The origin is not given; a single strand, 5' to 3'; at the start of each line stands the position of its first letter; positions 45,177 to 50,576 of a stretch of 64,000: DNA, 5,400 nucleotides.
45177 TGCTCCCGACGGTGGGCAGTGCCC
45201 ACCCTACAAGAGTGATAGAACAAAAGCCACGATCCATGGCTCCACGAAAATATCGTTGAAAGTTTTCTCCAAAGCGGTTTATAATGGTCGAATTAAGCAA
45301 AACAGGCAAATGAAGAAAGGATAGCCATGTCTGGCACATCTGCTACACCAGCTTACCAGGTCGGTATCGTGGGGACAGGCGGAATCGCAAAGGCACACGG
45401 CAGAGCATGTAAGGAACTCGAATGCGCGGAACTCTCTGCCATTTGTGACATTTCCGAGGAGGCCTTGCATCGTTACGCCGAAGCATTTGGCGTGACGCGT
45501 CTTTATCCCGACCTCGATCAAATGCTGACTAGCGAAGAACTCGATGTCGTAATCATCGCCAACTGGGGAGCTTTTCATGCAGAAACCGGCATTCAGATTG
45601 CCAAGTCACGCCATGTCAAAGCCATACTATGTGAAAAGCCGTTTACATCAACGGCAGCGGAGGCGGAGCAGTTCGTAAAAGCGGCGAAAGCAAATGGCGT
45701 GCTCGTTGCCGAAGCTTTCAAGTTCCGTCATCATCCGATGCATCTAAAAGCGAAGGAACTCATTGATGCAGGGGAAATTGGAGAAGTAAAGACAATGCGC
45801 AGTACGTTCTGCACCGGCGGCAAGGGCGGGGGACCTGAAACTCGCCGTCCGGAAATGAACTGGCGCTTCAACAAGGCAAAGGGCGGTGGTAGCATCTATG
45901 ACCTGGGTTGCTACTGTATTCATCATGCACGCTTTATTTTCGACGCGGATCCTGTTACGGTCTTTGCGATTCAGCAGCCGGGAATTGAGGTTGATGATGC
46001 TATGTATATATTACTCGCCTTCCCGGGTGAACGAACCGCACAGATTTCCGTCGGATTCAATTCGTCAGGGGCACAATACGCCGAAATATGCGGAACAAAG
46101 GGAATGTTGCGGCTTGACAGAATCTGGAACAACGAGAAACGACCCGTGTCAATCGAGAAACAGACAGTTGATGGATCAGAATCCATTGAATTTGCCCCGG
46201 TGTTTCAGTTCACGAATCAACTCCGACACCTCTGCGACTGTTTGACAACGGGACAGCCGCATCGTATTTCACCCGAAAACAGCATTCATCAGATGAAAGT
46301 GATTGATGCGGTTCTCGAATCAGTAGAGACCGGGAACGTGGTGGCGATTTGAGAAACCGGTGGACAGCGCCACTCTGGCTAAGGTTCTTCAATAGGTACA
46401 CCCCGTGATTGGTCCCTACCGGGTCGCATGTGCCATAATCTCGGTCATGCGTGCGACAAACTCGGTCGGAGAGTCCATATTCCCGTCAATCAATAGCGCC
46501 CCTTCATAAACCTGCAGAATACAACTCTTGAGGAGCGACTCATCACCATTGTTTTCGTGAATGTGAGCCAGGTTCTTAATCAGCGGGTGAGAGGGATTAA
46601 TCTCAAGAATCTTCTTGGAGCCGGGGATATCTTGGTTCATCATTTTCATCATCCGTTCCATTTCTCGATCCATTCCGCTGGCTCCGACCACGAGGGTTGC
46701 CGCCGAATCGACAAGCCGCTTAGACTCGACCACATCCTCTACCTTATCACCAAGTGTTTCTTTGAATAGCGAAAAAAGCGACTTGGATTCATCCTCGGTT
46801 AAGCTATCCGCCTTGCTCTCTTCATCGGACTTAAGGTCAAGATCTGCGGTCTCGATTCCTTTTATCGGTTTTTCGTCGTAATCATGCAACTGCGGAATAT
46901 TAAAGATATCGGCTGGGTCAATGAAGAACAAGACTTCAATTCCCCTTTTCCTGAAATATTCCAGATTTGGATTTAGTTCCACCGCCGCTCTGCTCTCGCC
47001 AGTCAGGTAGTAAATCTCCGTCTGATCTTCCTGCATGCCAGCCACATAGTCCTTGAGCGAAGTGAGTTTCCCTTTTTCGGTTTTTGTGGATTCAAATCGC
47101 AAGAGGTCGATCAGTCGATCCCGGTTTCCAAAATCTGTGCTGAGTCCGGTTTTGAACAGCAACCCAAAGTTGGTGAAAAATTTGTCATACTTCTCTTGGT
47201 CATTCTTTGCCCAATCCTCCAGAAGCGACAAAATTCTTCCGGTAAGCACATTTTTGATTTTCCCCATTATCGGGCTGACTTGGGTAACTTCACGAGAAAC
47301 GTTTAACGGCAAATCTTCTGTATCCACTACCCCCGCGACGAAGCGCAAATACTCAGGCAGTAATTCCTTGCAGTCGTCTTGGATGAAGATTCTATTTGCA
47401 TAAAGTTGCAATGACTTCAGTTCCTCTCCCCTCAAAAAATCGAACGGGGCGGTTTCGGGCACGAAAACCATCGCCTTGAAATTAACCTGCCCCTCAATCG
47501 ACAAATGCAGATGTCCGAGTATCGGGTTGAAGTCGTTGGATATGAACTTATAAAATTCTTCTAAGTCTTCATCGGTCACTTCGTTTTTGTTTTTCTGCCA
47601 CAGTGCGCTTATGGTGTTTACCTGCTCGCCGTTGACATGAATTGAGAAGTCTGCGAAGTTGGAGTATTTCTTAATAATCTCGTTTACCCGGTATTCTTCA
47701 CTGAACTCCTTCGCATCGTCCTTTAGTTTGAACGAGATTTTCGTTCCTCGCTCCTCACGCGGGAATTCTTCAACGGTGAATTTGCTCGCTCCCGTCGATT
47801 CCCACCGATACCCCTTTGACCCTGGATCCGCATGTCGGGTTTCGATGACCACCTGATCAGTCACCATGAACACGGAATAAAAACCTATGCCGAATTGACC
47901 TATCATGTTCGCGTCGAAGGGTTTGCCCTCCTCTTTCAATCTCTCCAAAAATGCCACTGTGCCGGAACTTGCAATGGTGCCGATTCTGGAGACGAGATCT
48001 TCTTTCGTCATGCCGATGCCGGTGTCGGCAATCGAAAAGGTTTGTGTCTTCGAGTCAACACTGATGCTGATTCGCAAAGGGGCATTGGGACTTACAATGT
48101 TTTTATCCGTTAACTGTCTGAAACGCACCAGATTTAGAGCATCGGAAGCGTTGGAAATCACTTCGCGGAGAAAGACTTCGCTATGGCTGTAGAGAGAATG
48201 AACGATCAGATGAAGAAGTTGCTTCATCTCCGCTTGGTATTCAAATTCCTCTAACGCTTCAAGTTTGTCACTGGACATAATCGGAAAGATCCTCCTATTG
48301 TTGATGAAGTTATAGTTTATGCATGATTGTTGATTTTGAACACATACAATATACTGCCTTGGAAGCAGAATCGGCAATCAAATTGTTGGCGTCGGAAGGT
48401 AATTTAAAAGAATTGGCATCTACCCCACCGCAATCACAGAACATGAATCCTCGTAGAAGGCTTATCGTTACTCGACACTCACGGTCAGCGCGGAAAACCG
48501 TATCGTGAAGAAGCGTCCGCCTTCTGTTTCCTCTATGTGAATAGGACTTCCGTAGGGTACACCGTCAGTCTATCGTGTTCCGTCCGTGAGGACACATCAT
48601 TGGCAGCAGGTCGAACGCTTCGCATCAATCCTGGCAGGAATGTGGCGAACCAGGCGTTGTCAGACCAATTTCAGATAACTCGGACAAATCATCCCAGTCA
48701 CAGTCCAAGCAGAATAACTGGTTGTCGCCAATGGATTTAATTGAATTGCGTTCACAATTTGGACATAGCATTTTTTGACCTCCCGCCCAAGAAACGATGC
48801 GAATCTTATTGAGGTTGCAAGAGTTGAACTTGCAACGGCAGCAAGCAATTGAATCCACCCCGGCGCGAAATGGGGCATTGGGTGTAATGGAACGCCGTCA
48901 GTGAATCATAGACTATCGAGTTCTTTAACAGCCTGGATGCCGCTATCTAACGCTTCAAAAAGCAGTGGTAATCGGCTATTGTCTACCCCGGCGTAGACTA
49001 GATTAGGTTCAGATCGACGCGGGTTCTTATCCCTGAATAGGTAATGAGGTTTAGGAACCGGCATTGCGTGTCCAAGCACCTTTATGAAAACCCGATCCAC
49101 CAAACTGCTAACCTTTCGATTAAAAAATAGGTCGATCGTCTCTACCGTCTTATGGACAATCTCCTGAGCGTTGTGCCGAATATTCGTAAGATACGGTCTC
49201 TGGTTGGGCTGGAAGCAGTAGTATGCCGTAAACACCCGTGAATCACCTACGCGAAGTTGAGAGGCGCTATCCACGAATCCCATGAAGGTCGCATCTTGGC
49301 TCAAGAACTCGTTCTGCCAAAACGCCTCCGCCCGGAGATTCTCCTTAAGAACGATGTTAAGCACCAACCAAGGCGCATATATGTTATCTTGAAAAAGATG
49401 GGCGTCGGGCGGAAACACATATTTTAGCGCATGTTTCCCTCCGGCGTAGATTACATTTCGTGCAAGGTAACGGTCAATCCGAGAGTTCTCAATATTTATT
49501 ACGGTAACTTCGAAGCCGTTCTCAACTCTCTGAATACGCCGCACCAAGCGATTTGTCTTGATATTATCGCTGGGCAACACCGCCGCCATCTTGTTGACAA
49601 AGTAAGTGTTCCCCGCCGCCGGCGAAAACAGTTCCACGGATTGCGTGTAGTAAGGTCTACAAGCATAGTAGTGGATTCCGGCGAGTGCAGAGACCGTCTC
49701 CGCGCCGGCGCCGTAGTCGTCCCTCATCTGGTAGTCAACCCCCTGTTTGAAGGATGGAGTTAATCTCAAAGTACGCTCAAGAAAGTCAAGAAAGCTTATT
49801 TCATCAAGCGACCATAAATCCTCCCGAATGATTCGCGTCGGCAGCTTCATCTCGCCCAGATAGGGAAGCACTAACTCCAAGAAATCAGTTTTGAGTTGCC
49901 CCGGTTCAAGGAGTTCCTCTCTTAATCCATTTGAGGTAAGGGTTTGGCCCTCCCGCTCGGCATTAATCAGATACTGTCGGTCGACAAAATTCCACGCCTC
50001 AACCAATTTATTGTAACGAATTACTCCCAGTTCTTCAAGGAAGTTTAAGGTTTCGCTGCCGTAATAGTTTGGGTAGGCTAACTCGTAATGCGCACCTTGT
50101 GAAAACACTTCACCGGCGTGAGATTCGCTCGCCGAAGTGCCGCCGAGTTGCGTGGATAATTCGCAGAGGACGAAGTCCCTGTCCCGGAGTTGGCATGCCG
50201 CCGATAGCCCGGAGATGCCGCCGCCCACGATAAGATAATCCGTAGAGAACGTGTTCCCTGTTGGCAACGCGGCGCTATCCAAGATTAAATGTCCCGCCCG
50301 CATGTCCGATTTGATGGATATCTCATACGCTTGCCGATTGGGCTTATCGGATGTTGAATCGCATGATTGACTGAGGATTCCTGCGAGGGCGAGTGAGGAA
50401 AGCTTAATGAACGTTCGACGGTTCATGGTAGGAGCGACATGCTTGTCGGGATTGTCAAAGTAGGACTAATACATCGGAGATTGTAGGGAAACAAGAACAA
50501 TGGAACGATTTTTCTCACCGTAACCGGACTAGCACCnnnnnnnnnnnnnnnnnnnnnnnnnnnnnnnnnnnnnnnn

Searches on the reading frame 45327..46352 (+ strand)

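Call 25: search_protein_families(library=pfam, proteins=[window:45327-46352:+], max_evalue=0.0001)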
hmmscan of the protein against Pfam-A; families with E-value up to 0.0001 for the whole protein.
window:45327-46352:+ (341 aa): 3 families
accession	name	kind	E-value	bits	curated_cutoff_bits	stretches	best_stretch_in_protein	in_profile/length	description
PF22725.1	GFO_IDH_MocA_C3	-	1.3e-28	99.9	27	1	140-262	2-124/124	GFO/IDH/MocA C-terminal domain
PF01408.29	GFO_IDH_MocA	-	5e-24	85.7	24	1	11-129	2-118/120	Oxidoreductase family, NAD-binding Rossmann fold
PF02894.22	GFO_IDH_MocA_C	-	3.8e-22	79.6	22.9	1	143-340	1-217/218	Oxidoreductase family, C-terminal alpha/beta domain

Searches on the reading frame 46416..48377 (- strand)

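Call 25: search_protein_families(library=pfam, proteins=[window:46416-48377:-], max_evalue=0.0001)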
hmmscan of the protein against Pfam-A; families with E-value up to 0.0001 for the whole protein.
window:46416-48377:- (653 aa): 4 families
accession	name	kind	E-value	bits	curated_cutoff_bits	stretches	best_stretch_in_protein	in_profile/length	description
PF00183.23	HSP90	-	3.1e-119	399.7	24.4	1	250-650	79-488/518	Hsp90 protein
PF13589.12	HATPase_c_3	-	1.1e-08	35.7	25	1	66-187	3-99/137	Histidine kinase-, DNA gyrase B-, and HSP90-like ATPase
PF02518.31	HATPase_c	-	7.4e-06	26.8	26.4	1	67-220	3-109/111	Histidine kinase-, DNA gyrase B-, and HSP90-like ATPase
PF25794.1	SACS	-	7.8e-06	26.3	32.8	1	62-178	14-118/247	Sacsin domain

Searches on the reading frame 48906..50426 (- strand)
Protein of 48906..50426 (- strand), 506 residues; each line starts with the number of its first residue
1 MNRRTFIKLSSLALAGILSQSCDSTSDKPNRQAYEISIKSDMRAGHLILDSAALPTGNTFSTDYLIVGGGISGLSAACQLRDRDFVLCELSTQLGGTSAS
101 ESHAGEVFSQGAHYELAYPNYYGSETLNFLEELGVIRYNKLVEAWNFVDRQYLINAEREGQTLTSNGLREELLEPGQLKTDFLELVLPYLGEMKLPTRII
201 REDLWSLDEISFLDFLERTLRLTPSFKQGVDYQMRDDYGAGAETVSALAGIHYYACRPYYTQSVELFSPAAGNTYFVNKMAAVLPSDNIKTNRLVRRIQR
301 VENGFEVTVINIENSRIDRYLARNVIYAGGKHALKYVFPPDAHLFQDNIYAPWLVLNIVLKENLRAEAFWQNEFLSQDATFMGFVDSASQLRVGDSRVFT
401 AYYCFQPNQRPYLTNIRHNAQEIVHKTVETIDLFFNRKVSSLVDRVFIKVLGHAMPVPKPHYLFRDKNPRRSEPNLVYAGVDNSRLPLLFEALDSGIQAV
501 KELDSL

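Call 25: search_protein_families(library=pfam, proteins=[window:48906-50426:-], max_evalue=0.0001)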
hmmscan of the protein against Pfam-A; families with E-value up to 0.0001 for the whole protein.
window:48906-50426:- (506 aa): 3 families
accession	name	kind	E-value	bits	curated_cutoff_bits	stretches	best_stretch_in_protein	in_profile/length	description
PF13450.12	NAD_binding_8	-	3.5e-10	40.4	21.9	1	66-120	1-57/68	NAD(P)-binding Rossmann-like domain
PF01593.30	Amino_oxidase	-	6.9e-09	35.9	19.8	1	71-347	1-266/443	Flavin containing amine oxidoreductase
PF01266.30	DAO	-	8.9e-06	25.9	27.9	1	63-134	1-75/353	FAD dependent oxidoreductase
